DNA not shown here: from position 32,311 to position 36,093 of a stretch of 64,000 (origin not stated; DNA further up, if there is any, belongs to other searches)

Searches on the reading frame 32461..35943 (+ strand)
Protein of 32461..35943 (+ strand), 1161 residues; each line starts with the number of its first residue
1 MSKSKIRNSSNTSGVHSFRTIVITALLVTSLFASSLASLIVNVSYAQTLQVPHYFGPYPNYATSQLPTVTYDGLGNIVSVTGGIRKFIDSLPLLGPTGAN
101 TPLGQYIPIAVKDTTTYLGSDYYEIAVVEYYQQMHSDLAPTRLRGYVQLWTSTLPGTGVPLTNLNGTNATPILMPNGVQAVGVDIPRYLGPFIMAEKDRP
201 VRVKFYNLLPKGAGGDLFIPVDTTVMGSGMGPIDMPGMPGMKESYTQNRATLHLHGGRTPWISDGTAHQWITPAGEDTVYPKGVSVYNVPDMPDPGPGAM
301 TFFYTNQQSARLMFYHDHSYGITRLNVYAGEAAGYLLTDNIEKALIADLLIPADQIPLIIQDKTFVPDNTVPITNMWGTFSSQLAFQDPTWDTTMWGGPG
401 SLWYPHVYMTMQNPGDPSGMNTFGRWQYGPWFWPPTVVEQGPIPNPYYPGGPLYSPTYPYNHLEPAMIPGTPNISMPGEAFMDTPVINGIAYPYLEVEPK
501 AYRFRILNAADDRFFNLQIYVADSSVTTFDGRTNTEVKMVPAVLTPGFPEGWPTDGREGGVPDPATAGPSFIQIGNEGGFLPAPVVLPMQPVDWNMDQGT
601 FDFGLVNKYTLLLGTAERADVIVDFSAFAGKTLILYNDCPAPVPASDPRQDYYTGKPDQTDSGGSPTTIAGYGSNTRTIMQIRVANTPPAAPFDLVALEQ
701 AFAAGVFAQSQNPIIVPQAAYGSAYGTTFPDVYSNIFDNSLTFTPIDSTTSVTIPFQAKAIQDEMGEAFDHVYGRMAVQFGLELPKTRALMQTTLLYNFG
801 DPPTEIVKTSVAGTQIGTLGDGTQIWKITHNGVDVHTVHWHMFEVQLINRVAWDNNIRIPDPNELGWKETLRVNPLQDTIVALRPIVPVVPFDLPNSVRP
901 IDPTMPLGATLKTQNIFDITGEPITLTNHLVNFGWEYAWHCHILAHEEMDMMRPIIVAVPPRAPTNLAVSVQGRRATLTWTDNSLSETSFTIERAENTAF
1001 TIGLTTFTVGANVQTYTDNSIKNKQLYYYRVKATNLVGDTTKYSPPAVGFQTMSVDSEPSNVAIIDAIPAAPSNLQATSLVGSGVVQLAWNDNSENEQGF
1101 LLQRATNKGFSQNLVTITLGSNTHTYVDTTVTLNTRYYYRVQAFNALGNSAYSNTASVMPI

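Call 81: search_protein_families(library=pfam, proteins=[window:32461-35943:+], max_evalue=0.001)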
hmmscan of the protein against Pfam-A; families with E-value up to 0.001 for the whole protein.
window:32461-35943:+ (1161 aa): 2 families
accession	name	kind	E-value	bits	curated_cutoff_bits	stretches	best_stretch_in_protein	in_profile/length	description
PF00041.27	fn3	-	1.5e-08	35.1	25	1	1071-1157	2-82/84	Fibronectin type III domain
PF07731.20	Cu-oxidase_2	-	1.2e-05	25.6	20.4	0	937-958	113-134/137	Multicopper oxidase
